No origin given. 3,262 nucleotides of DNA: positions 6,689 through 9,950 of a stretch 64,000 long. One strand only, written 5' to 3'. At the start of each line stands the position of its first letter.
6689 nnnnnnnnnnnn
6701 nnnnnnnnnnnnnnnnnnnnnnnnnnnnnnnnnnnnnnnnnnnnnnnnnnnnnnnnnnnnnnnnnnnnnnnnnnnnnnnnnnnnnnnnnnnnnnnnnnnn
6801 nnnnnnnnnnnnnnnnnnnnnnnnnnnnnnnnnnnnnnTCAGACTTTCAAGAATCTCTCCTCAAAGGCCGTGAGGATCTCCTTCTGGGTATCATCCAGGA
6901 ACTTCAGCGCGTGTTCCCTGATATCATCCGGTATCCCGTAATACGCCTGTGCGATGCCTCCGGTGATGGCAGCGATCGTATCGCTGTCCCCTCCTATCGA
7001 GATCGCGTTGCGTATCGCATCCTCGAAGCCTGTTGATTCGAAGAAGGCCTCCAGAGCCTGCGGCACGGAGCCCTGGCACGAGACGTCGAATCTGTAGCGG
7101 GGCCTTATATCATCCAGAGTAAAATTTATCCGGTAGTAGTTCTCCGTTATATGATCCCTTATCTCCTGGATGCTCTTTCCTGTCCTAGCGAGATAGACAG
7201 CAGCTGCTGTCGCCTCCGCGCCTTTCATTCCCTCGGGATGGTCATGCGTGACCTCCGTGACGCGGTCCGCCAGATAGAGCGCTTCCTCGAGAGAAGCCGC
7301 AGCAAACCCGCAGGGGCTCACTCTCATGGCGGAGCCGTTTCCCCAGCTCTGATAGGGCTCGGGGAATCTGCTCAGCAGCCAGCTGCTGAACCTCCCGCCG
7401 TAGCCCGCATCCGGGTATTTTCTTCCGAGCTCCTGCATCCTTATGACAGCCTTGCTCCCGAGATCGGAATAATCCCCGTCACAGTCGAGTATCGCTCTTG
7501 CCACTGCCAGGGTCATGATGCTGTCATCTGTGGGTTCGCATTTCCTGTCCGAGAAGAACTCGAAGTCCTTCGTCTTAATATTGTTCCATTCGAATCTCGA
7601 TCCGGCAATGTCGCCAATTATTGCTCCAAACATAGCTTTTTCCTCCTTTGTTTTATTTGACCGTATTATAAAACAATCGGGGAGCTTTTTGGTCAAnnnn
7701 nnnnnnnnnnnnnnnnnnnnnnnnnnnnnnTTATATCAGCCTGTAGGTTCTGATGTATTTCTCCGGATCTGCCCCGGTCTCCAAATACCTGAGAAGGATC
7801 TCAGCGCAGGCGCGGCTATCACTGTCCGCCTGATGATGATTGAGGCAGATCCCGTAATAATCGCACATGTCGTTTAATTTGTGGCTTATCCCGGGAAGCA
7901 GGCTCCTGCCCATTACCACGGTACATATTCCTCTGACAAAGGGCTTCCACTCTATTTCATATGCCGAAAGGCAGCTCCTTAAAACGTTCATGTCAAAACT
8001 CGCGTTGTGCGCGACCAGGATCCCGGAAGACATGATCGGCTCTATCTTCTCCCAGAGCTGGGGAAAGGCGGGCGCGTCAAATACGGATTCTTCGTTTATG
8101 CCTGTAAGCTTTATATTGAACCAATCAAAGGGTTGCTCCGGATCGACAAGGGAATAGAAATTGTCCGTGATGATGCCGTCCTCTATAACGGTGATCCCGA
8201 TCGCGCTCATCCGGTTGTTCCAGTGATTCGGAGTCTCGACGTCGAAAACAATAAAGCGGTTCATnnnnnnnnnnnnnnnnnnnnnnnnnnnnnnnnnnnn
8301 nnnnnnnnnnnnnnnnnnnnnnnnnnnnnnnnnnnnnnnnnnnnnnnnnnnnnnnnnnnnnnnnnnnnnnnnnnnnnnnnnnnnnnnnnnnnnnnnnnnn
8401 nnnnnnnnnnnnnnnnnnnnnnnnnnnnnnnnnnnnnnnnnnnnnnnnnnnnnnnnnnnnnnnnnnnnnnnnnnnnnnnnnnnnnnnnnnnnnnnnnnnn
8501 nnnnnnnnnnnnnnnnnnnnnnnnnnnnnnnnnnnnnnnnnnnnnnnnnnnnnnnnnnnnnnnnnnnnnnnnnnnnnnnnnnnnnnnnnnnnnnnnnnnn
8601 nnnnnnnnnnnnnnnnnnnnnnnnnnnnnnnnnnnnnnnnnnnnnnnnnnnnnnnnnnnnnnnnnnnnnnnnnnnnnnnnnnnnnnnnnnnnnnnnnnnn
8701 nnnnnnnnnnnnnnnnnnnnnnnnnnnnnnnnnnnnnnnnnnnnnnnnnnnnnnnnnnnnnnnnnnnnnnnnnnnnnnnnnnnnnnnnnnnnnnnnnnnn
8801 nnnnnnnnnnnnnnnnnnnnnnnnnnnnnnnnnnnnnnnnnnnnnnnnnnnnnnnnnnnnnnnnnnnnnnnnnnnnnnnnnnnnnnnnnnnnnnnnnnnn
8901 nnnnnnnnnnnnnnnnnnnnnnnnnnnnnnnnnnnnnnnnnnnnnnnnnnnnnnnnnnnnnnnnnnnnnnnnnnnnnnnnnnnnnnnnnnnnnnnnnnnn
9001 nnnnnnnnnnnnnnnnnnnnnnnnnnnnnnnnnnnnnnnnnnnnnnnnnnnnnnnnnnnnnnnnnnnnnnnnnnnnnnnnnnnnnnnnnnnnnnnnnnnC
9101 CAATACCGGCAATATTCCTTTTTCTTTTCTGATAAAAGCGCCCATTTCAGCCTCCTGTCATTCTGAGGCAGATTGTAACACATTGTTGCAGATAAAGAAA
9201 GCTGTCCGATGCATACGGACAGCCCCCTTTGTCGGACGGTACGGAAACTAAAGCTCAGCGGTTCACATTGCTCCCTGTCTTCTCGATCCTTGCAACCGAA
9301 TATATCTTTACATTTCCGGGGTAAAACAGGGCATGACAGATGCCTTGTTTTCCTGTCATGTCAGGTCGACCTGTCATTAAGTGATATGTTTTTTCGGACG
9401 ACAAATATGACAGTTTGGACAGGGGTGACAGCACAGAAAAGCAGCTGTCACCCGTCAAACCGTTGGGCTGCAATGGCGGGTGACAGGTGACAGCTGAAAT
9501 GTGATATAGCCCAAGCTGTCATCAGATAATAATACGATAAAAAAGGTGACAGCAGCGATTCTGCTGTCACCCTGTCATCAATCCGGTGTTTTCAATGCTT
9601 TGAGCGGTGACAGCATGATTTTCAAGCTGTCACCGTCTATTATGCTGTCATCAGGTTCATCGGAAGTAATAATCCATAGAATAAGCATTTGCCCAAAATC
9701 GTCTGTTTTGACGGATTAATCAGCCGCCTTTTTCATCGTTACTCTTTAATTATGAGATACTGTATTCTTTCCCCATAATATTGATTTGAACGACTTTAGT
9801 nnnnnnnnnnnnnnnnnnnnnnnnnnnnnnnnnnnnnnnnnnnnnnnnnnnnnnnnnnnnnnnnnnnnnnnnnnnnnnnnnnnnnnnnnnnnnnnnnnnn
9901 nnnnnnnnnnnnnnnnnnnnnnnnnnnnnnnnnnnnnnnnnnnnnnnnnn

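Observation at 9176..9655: R2: the largest copy, composite and on the opposite strand, at the edge of a degraded integrated element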

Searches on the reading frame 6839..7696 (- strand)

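Call 8: search_protein_families(library=pfam, proteins=[window:6839-7696:-], max_evalue=0.01)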
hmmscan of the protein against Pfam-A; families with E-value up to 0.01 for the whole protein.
window:6839-7696:- (285 aa): 1 family
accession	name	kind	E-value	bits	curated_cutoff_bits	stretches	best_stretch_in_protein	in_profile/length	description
PF03747.19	ADP_ribosyl_GH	-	8e-39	134.5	26.2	1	21-255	2-281/287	ADP-ribosylglycohydrolase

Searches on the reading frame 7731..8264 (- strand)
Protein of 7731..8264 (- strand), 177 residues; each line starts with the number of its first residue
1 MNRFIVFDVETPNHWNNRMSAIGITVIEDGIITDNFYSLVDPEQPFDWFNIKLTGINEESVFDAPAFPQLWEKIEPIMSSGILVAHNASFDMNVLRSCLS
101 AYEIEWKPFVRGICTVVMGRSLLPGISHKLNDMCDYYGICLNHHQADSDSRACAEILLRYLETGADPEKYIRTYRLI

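Call 8: search_protein_families(library=pfam, proteins=[window:7731-8264:-], max_evalue=0.01)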
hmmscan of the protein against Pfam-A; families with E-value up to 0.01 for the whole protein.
window:7731-8264:- (177 aa): 3 families
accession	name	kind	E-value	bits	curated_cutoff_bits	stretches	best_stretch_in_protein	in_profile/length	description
PF00929.31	RNase_T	-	6.8e-18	66.2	24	1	5-157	1-164/164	Exonuclease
PF16473.11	Rv2179c-like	-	1.8e-05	25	27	1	5-157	3-173/177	3'-5' exoribonuclease Rv2179c-like domain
PF01612.26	DNA_pol_A_exo1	-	0.00063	20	23.6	1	70-138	64-128/173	3'-5' exonuclease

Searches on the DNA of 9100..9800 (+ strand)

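Call 54: search_dna_similar(query=window:9330-9670:+, collection=phages, mode=distant, max_evalue=0.01)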
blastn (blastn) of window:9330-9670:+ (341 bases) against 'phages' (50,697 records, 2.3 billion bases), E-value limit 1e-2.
No match.

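Call 55: search_dna_similar(query=window:9330-9670:+, collection=plasmids, mode=distant, max_evalue=0.01)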
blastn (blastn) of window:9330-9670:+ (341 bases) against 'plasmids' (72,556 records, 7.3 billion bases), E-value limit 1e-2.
No match.

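Call 105: search_rna_families(source=window, start=9100, end=9800, threshold=evalue, max_evalue=1)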
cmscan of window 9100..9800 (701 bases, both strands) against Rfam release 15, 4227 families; matches with E-value up to 1: 0.
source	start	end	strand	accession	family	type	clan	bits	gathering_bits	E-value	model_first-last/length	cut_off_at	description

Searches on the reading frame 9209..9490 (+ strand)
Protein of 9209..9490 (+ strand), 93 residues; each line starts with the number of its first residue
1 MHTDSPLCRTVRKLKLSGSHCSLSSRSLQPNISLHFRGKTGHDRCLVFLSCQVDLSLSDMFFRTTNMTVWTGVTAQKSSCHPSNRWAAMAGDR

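Call 8: search_protein_families(library=pfam, proteins=[window:9209-9490:+], max_evalue=0.01)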
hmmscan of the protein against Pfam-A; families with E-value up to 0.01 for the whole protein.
window:9209-9490:+ (93 aa): 0 families

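Call 116: search_protein_families(library=phrogs, proteins=[window:9209-9490:+], max_evalue=0.01)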
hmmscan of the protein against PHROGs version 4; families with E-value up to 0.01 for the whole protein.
window:9209-9490:+ (93 aa): 0 families
